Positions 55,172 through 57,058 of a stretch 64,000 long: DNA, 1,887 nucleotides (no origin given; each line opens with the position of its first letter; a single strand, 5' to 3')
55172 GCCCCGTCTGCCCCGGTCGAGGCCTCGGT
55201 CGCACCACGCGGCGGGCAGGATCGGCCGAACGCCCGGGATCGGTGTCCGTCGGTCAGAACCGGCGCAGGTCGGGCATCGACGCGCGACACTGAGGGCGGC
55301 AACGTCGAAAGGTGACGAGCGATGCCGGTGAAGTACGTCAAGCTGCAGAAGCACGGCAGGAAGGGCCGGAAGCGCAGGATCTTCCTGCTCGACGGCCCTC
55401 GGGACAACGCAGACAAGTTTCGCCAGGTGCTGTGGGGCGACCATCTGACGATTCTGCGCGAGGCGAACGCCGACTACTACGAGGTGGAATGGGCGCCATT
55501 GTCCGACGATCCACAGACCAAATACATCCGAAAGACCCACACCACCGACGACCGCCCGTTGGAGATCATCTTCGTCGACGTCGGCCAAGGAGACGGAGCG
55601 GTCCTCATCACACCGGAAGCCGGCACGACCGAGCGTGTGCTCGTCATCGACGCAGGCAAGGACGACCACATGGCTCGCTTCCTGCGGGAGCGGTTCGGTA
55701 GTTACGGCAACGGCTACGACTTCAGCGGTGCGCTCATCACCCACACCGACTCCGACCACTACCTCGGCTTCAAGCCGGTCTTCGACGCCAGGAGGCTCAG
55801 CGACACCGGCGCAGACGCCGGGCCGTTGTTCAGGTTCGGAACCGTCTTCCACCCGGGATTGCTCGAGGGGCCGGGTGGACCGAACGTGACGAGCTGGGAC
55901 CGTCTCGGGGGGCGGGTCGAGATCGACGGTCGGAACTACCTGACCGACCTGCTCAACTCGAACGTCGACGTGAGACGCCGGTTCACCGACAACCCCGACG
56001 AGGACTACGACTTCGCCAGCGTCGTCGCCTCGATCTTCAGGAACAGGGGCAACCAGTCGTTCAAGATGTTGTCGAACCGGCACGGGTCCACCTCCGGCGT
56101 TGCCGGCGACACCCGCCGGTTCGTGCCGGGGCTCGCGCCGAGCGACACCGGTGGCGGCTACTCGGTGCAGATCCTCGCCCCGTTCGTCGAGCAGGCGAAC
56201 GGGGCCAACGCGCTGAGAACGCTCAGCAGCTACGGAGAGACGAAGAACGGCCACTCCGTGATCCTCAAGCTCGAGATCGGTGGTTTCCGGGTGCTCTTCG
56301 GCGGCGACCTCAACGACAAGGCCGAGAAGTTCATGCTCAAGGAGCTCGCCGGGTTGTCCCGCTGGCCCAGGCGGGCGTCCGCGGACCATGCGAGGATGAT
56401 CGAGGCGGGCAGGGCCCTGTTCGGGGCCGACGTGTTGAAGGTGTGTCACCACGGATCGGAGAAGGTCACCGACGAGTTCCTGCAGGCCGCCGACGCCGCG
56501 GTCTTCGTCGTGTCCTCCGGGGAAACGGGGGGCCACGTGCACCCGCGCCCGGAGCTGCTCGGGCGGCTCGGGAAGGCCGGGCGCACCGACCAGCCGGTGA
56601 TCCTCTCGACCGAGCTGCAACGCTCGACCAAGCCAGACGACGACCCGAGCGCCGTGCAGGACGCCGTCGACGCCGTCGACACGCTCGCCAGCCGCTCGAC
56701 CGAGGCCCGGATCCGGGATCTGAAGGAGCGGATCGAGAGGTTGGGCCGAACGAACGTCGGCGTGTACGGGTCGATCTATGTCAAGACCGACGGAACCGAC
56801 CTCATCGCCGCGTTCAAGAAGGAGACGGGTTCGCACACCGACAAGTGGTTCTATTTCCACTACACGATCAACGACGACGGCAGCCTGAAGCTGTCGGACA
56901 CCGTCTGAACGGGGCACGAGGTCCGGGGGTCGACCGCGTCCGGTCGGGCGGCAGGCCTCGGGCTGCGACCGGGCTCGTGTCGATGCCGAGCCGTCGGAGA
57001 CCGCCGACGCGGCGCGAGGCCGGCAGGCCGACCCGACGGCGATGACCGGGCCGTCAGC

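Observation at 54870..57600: Lower-GC island carrying a ComEC-like MBL-fold hydrolase and a convergent CYTH-domain protein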

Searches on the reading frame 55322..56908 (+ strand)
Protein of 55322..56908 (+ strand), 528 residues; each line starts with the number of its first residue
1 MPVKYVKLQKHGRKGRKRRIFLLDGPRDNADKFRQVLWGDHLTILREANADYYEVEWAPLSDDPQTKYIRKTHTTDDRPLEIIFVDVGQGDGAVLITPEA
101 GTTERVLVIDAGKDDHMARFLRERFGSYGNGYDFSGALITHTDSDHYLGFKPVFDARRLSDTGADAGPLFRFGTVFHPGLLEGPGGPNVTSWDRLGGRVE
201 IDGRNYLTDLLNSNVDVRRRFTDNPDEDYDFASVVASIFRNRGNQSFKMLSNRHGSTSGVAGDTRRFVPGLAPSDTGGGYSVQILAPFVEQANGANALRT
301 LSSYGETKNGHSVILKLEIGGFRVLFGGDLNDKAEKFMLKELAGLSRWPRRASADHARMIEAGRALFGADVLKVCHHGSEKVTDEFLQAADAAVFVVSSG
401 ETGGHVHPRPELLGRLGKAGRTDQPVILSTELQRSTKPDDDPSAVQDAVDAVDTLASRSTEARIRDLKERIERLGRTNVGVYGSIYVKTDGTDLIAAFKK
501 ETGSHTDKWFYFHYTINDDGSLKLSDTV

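Call 6: search_protein_families(library=pfam, proteins=[window:55322-56908:+], max_evalue=0.01)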
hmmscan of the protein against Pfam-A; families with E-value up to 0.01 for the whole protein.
window:55322-56908:+ (528 aa): 1 family
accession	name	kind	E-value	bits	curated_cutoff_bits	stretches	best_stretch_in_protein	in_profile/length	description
PF00753.33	Lactamase_B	-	0.00095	19.6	22.7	0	102-157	13-67/196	Metallo-beta-lactamase superfamily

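Call 11: search_protein_families(library=pfam, proteins=[window:55322-56908:+], max_evalue=10)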
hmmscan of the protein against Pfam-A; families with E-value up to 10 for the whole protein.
window:55322-56908:+ (528 aa): 2 families
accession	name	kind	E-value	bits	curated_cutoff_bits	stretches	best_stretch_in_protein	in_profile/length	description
PF00753.33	Lactamase_B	-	0.00095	19.6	22.7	1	102-157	13-67/196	Metallo-beta-lactamase superfamily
PF18348.7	SH3_16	-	0.048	13.9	25.8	1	22-55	1-33/49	Bacterial dipeptidyl-peptidase Sh3 domain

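Call 12: search_protein_families(library=ncbifam, proteins=[window:55322-56908:+], max_evalue=1)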
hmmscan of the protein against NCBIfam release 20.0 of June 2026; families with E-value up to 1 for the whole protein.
window:55322-56908:+ (528 aa): 5 families
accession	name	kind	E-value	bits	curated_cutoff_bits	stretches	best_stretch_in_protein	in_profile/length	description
NF041809.1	Avs1a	equivalog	9.6e-10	37.7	420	2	365-414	290-339/387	AVAST type 1 anti-phage system MBL fold metallo-hydrolase Avs1a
TIGR00361.1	ComEC_Rec2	equivalog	2.1e-08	32.8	190.05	2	369-418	601-651/663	DNA internalization-related competence protein ComEC/Rec2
NF008580.0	PRK11539.1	equivalog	0.00079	17.9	969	1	305-341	617-653/758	ComEC family protein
NF058524.1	6A-MBL_enzyme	equivalog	0.0012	18.1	220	1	121-160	44-83/346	anti-phage 6A-MBL system MBL-fold protein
NF049846.1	blaAHM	exception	0.015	14.2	590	0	302-333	187-218/304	AHM family subclass B3-like metallo-beta-lactamase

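Call 13: search_protein_families(library=padloc, proteins=[window:55322-56908:+], max_evalue=1)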
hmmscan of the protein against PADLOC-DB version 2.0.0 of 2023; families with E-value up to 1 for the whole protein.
window:55322-56908:+ (528 aa): 5 families
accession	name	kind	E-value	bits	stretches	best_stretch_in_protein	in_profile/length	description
PDLC03854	LmuA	-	1.5e-13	48.6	2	306-420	210-307/345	-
PDLC02158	Avs1a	-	1e-08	32.9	1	308-413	253-340/392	-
PDLC03805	RTasMBL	-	7.3e-08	30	2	307-401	181-260/322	DRT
PDLC04676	PDC-M48B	-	0.0097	12.7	1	81-156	6-83/357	-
PDLC04677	PDC-M48B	-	0.051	10.8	0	82-118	5-41/339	-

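Call 14: find_homologous_proteins(query=window:55322-56908:+)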
Query window:55322-56908:+ (528 aa): 915 proteins with E <= 0.001 among 8000 candidates; the best 120 are listed.
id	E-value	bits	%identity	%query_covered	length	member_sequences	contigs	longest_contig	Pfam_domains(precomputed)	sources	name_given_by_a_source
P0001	2.0e-152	527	52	95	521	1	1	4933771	-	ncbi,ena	-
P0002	3.7e-144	499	48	99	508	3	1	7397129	-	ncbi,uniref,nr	ncbi:ComEC family competence protein [Gimesia aquarii]|uniref:ComEC family competence protein n=2 Ta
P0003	4.3e-144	499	48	95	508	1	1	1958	-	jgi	jgi:beta-lactamase superfamily II metal-dependent hydrolase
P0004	2.4e-143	497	47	99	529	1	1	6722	-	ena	-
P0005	2.6e-143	497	49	94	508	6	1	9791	-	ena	-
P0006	1.9e-142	494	48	99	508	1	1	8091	-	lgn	-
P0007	1.3e-141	491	50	96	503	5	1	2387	-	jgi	jgi:beta-lactamase superfamily II metal-dependent hydrolase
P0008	4.6e-141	489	49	99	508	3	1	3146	PF00753.34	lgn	-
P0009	9.0e-141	488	50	97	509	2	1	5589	PF00753.34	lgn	-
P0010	8.3e-140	485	50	97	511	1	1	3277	-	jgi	jgi:beta-lactamase superfamily II metal-dependent hydrolase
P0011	1.4e-139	484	48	99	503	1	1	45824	PF00753.34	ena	-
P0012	2.9e-139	483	48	93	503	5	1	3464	PF00753.34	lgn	-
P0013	3.0e-139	483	49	97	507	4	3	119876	-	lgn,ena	-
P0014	8.8e-139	482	48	93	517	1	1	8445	-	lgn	-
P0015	1.0e-138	482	47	99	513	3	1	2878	-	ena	-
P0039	1.3e-135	471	47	99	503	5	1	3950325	PF00753.34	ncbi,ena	-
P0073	2.3e-133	464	46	99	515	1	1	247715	PF00753.34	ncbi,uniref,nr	ncbi:ComEC/Rec2 family competence protein [Lewinella sp. JB7]|uniref:ComEC/Rec2 family competence pr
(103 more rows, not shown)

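Call 16: find_encoding_contigs(protein=window:55322-56908:+, flank=10000, max_places=4)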
Protein window:55322-56908:+ (528 aa): no gene with exactly this product is on record in the collection.

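Call 17: find_encoding_contigs(protein=P0001, flank=8000, max_places=3)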
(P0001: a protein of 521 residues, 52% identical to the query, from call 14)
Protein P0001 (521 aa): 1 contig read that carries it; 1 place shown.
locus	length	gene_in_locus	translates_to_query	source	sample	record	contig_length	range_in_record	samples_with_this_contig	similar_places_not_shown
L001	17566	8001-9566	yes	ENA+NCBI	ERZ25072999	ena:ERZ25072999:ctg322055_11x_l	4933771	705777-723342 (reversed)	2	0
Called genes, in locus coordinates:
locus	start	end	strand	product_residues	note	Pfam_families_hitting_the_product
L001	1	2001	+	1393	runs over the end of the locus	PF00657:Lipase_GDSL (weak), PF13472:Lipase_GDSL_2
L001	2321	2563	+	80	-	PF00702:Hydrolase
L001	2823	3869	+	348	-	PF01497:Peripla_BP_2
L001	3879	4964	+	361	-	PF01032:FecCD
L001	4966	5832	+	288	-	PF02463:SMC_N (faint), PF00005:ABC_tran, PF13304:AAA_21 (faint)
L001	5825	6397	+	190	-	PF02572:CobA_CobO_BtuR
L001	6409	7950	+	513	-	PF01656:CbiA, PF13500:AAA_26, PF07685:GATase_3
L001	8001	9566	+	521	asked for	-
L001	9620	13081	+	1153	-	PF01734:Patatin, PF11856:DUF3376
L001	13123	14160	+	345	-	-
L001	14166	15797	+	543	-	-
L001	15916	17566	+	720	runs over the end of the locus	PF00916:Sulfate_transp, PF01740:STAS, PF00027:cNMP_binding (weak)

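Call 19: find_related_loci(query=A1, collection=genome_contigs, flank=10000)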
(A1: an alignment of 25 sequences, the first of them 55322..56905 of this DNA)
Query A1 (528 aa) in genome_contigs; peptide patterns used: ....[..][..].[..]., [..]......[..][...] (x = any residue, [..] = any of these).
489 stretches matched a pattern; 400 encode a relative of the query (tblastn E <= 1e-3); the best 80 are kept; 80 distinct loci.
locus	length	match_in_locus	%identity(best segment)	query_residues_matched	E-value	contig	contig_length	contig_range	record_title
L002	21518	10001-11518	52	17-520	5e-155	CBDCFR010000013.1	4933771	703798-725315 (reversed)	MAG: Acidimicrobiales bacterium isolate 908bf25f-ddd4-4b31-97be-e326148c296d genome assembly, contig: contig_13, whole g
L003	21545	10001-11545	46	1-525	2e-146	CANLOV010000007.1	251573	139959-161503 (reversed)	uncultured Cellulophaga sp. isolate 751.fasta genome assembly, contig: NODE_7, whole genome shotgun sequence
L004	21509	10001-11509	47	1-524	9e-145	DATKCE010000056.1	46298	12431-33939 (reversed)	MAG TPA_asm: Acidimicrobiia bacterium isolate SMAG_U14438 k141_2876790, whole genome shotgun sequence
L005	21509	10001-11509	47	1-524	1e-144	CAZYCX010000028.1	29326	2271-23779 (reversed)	MAG TPA_asm: uncultured Acidimicrobiaceae bacterium isolate SRP284430_co1_2 genome assembly, contig: NODE_777_length_293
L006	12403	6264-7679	51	29-516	2e-142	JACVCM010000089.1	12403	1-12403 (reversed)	MAG: Sphingomonadaceae bacterium isolate Desfum bin_2_GBBB08 NODE_656_length_12403_cov_3.493320, whole genome shotgun se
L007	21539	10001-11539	45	1-525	7e-142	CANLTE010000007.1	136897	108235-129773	uncultured Maribacter sp. isolate 4-549.fasta genome assembly, contig: NODE_7, whole genome shotgun sequence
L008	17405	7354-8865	48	1-522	8e-140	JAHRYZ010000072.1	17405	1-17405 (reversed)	MAG: Rhizobium sp. isolate AG18 NODE_657_length_17405_cov_3.336023, whole genome shotgun sequence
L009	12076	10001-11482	47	14-524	9e-140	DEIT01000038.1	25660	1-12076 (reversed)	MAG TPA_asm: Hyphomicrobiaceae bacterium UBA2767 UBA2767_contig_4741, whole genome shotgun sequence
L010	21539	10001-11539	45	1-525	8e-140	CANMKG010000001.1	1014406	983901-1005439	uncultured Maribacter sp. isolate 515-3Z.fasta genome assembly, contig: NODE_1, whole genome shotgun sequence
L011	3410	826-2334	46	3-526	2e-145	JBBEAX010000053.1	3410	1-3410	MAG: Acidimicrobiia bacterium isolate LejiaF_67_42 Lejia_F_34240_length_3410_cov_26, whole genome shotgun sequence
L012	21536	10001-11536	44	1-524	3e-139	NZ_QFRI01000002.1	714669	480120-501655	Algibacter marinivivus strain ZY111 conting2, whole genome shotgun sequence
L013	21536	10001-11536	45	1-524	1e-139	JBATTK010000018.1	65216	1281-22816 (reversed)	MAG: Saonia sp. isolate MFD12163_ilm_asm_bin4 k127_1100, whole genome shotgun sequence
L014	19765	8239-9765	48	1-526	2e-139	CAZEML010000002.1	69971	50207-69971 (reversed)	MAG TPA_asm: uncultured Candidatus Microthrix sp. isolate SRP135972_co1_54 genome assembly, contig: NODE_150_length_6997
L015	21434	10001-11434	49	32-524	1e-138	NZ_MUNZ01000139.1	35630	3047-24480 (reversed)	Hydrogenophaga sp. A37 NODE_57_length_35630_cov_6.99685_ID_113, whole genome shotgun sequence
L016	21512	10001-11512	48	1-522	7e-139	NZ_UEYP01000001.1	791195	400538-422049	Ciceribacter selenitireducens ATCC BAA-1503 isolate T2.30D-1.1, whole genome shotgun sequence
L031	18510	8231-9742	45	1-526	1e-135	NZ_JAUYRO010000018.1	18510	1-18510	MAG: Methyloversatilis sp. isolate C5_maxbin.029 C5_k141_45803, whole genome shotgun sequence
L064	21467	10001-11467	46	18-524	9e-127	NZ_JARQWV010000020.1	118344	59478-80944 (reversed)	Caulobacter endophyticus strain BI NODE_20_length_118344_cov_111.951111, whole genome shotgun sequence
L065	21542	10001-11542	45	1-526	3e-132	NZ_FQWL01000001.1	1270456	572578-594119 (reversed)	Flagellimonas flava strain DSM 22638, whole genome shotgun sequence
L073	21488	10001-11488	46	1-519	3e-125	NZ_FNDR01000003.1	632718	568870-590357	Variovorax sp. OV700, whole genome shotgun sequence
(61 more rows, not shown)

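Call 24: search_solved_structures(query=A1, max_evalue=0.1)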
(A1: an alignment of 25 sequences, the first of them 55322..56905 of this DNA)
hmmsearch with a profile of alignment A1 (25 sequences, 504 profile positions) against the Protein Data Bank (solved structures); distinct sequences matched with E-value up to 0.1: 5.
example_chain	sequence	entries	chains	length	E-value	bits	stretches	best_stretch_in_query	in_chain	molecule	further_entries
9ic4_A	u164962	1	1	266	4.5e-12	48.6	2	343-395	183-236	Competence protein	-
30bt_A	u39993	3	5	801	1.4e-10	43.7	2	334-392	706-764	Beta-lactamase-like domain | ComEC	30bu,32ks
9vc6_A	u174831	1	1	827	1.4e-10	43.7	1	345-395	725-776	Competence protein ComEC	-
9vc9_A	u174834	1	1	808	0.044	15.6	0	335-393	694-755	Dna internalization-related competence protein rec2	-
3t9j_A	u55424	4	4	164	0.081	14.8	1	135-216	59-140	Neutrophil-activating protein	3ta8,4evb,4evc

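Call 30: find_encoding_contigs(protein=P0002, flank=8000, max_places=2)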
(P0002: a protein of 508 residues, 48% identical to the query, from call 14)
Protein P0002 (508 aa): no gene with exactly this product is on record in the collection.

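Call 31: find_encoding_contigs(protein=P0039, flank=8000, max_places=2)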
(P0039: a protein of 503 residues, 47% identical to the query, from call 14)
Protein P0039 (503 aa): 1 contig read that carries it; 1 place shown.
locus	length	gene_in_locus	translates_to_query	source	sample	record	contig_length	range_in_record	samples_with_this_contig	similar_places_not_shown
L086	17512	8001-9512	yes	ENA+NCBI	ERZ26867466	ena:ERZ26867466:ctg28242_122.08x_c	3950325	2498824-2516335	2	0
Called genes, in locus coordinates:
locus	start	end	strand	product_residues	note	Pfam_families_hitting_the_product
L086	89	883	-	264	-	PF03476:MOSC_N, PF03473:MOSC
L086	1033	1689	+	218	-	PF01370:Epimerase, PF13460:NAD_binding_10 (weak)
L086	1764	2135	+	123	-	PF07237:DUF1428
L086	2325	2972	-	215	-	-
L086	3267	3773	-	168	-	-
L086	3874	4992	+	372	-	PF07759:DUF1615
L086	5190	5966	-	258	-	PF04116:FA_hydroxylase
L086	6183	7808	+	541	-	PF03704:BTAD (weak), PF12146:Hydrolase_4, PF00561:Abhydrolase_1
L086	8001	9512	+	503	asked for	PF00753:Lactamase_B (faint)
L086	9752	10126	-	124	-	PF08818:DUF1801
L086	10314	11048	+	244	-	PF06283:ThuA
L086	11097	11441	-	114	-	-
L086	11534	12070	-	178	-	PF14534:DUF4440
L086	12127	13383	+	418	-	PF00884:Sulfatase (faint), PF01663:Phosphodiest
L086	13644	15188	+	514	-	PF02805:Ada_Zn_binding, PF12833:HTH_18, PF06029:AlkA_N, PF00730:HhH-GPD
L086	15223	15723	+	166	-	PF02870:Methyltransf_1N, PF01035:DNA_binding_1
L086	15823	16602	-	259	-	PF00072:Response_reg, PF04397:LytTR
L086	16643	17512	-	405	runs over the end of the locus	PF06580:His_kinase, PF02518:HATPase_c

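Call 32: find_encoding_contigs(protein=P0073, flank=8000, max_places=2)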
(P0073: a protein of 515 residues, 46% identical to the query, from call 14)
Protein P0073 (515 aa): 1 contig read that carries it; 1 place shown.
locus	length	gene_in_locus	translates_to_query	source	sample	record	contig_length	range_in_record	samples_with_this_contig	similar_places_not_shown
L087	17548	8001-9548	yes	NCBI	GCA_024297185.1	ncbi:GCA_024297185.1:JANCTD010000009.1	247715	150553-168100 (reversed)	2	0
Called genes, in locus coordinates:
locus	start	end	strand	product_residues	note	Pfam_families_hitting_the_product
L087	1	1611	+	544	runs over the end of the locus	PF00128:Alpha-amylase, PF22157:SupH-like_C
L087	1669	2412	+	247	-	PF10677:DUF2490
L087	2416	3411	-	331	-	-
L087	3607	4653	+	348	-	PF14026:SCO4226-like, PF12833:HTH_18, PF00165:HTH_AraC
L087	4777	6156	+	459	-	PF01565:FAD_binding_4, PF08031:BBE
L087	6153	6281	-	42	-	-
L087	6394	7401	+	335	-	PF01408:GFO_IDH_MocA, PF22725:GFO_IDH_MocA_C3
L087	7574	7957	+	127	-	-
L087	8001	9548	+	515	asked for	PF00753:Lactamase_B (faint)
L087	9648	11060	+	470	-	PF00282:Pyridoxal_deC, PF01212:Beta_elim_lyase (weak), PF05889:SepSecS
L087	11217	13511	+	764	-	PF17678:Glyco_hydro_92N, PF07971:Glyco_hydro_92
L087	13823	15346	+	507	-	PF00875:DNA_photolyase, PF03441:FAD_binding_7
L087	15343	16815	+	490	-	PF00875:DNA_photolyase (faint)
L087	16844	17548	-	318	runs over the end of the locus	PF14226:DIOX_N, PF03171:2OG-FeII_Oxy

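Call 33: predict_structure(alignment_id=A1)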
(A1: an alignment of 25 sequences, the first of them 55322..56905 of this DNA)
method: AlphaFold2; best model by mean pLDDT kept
length: 528 residues; sequences in the alignment: 25
mean_pLDDT: 81.4   pTM: 0.84
mean pLDDT of the five models: 81.4, 80.4, 79.2, 79.0, 78.4
residues with pLDDT >= 90: 208; 70-90: 198; 50-70: 102; < 50: 20
segments of 3 or more residues with pLDDT < 50: 435-441, 473-481
pLDDT, mean of each block of 10 residues (from residue 1): 84 64 94 93 93 89 91 92 86 87 86 89 74 90 88 86 74 94 79 88 91 90 70 89 86 93 94 90 94 90 87 93 84 89 93 94 92 72 86 75 53 62 60 49 58 59 63 45 79 85 78 79 68
secondary structure, 60 per line:
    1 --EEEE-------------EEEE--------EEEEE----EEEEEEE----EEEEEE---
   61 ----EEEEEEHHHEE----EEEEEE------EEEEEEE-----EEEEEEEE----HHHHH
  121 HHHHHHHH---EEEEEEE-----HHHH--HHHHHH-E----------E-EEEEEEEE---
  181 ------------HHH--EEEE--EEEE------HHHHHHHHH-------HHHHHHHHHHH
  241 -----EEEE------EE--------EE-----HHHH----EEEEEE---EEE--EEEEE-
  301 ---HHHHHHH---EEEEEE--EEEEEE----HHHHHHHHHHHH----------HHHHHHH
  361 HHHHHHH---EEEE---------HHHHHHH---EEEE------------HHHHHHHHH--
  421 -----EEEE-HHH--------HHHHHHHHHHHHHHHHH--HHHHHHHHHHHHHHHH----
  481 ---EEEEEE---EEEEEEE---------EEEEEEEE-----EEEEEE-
elements in order: E3-6 E20-23 E32-36 E41-47 E52-57 E65-70 E80-85 E92-98 E104-111 H116-128 E132-138 H144-147 H150-155 E170-177 E198-201 E204-207 H214-222 H230-240 E246-249 H273-276 E281-286 E290-292 E295-299 H304-310 E314-319 E322-327 H332-343 H354-367 E371-374 H384-390 E394-397 H410-418 E426-429 H442-458 H461-476 E484-489 E493-499 E509-516 E522-527
